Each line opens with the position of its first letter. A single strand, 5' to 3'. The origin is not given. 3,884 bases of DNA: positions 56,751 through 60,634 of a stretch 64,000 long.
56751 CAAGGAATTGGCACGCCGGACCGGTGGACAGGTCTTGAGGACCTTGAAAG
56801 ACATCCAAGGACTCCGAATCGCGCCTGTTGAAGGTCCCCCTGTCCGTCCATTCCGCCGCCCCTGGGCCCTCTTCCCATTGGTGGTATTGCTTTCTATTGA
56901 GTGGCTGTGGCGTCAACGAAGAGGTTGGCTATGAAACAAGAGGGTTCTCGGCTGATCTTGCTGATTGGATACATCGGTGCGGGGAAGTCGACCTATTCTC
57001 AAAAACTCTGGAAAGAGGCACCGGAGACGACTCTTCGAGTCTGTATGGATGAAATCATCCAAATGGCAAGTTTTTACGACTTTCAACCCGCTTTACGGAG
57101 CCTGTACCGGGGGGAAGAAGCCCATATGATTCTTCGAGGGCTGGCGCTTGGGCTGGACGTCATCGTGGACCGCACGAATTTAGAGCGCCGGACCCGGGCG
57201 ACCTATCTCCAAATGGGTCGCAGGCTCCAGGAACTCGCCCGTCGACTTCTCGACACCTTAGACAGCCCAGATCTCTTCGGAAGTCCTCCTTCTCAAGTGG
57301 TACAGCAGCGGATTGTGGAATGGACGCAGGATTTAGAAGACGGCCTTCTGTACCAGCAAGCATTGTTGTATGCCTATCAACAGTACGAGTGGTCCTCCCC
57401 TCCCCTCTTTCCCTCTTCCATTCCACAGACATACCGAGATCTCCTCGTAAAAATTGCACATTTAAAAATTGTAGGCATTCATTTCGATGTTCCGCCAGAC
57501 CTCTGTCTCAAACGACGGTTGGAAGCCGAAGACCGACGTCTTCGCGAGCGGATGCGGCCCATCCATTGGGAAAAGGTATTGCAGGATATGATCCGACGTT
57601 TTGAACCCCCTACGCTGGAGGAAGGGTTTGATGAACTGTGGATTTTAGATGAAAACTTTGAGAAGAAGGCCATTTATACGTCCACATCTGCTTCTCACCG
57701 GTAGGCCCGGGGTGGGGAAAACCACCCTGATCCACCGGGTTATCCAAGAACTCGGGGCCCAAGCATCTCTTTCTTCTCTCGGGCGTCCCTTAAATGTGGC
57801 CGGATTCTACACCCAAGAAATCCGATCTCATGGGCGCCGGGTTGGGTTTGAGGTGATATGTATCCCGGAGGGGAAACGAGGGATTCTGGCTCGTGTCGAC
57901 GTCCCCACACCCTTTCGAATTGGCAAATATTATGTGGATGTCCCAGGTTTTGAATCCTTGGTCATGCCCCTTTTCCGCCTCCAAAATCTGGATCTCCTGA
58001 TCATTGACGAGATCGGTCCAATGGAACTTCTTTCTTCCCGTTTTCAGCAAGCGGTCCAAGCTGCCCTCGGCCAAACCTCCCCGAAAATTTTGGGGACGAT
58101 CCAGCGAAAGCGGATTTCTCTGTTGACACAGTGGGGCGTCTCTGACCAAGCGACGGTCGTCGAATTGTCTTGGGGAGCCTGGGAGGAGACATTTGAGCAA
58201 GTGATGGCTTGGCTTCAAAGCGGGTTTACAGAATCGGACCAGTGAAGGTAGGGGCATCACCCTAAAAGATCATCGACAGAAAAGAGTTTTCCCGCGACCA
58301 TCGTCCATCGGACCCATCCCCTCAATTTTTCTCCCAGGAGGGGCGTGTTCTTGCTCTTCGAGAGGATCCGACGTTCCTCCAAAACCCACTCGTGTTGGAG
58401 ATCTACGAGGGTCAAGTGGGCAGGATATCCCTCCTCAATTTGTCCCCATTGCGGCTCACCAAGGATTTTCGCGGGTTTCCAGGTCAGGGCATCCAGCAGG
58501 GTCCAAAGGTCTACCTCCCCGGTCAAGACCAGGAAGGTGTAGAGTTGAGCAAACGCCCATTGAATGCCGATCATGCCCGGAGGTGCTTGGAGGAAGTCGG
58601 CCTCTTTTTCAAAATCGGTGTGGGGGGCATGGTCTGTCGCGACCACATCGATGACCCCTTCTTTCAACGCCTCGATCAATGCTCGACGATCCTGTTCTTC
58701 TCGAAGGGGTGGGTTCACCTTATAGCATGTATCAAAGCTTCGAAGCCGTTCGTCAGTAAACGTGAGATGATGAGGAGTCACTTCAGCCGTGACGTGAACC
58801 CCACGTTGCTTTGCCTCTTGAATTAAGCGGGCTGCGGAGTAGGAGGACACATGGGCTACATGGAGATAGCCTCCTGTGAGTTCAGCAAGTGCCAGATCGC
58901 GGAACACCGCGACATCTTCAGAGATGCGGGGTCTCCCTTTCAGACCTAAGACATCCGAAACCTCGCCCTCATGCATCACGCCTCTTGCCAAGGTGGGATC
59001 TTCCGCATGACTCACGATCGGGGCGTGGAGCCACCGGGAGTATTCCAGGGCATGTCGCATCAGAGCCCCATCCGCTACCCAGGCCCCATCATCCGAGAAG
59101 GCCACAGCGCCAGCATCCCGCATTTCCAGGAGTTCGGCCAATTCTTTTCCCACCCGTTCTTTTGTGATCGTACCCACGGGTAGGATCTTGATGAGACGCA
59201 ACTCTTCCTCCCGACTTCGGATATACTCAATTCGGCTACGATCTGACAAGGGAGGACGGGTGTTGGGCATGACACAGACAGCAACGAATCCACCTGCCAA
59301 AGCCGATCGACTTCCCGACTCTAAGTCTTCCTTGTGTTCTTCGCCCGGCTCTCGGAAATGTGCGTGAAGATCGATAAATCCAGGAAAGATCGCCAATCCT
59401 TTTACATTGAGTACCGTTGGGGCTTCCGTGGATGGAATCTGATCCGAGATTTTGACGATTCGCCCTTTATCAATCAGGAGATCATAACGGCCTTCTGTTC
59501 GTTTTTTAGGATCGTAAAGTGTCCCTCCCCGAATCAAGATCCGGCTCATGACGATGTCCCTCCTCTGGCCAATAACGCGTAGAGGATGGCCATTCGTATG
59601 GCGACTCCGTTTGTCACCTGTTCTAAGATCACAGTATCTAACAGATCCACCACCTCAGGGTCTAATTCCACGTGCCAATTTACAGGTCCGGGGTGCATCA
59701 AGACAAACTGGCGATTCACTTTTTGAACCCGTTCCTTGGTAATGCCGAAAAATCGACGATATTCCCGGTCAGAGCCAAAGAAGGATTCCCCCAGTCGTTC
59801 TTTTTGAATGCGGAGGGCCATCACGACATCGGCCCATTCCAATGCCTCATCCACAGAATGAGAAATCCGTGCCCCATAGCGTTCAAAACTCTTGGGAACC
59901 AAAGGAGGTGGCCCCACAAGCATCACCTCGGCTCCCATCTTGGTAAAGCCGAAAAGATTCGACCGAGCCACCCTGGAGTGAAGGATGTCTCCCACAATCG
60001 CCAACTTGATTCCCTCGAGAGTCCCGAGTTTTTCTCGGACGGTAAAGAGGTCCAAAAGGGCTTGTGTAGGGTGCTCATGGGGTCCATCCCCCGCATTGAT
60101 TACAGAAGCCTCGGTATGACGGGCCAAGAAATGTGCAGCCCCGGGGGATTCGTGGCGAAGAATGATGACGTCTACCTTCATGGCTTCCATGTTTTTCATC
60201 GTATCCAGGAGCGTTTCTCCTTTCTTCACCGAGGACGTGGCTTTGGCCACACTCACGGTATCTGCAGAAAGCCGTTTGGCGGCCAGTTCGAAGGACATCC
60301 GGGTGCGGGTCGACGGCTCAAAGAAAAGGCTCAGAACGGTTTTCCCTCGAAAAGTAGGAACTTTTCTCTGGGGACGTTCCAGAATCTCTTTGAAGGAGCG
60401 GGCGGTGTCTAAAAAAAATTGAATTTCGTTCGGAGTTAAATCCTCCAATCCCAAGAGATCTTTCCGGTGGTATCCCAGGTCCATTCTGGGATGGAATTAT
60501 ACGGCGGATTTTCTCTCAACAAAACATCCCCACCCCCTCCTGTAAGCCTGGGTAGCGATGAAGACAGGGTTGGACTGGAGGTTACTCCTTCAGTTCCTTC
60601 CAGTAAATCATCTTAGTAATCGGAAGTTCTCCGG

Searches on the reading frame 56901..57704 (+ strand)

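Call 22: search_protein_families(library=pfam, proteins=[window:56901-57704:+], max_evalue=0.0001)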
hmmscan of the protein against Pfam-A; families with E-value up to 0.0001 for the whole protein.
window:56901-57704:+ (267 aa): 2 families
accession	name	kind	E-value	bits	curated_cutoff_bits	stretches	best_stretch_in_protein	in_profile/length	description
PF13671.12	AAA_33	-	6.1e-14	53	27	1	18-109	1-95/143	AAA domain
PF08433.16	KTI12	-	2.6e-06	27.6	22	0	18-94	3-81/271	Chromatin associated protein KTI12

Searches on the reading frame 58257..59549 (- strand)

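Call 14: search_protein_families(library=pfam, proteins=[window:58257-59549:-], max_evalue=0.00001)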
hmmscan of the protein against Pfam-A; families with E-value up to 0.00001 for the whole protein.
window:58257-59549:- (430 aa): 3 families
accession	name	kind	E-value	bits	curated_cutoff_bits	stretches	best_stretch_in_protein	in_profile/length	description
PF01979.26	Amidohydro_1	-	2.7e-28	99.7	25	1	54-422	2-344/345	Amidohydrolase family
PF07969.17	Amidohydro_3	-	9.5e-10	39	29.7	0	342-421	403-469/472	Amidohydrolase family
PF12890.13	DHOase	-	1.1e-07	32.5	21.2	1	54-236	4-139/142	Dihydro-orotase-like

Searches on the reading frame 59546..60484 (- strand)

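Call 22: search_protein_families(library=pfam, proteins=[window:59546-60484:-], max_evalue=0.0001)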
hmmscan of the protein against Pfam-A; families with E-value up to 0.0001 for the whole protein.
window:59546-60484:- (312 aa): 2 families
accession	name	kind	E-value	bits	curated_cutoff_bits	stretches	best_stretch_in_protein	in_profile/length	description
PF02729.26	OTCace_N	-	1.3e-46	158.8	29.9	1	8-151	1-148/148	Aspartate/ornithine carbamoyltransferase, carbamoyl-P binding domain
PF00185.30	OTCace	-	6.5e-21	75.4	29.4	1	157-303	1-156/157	Aspartate/ornithine carbamoyltransferase, Asp/Orn binding domain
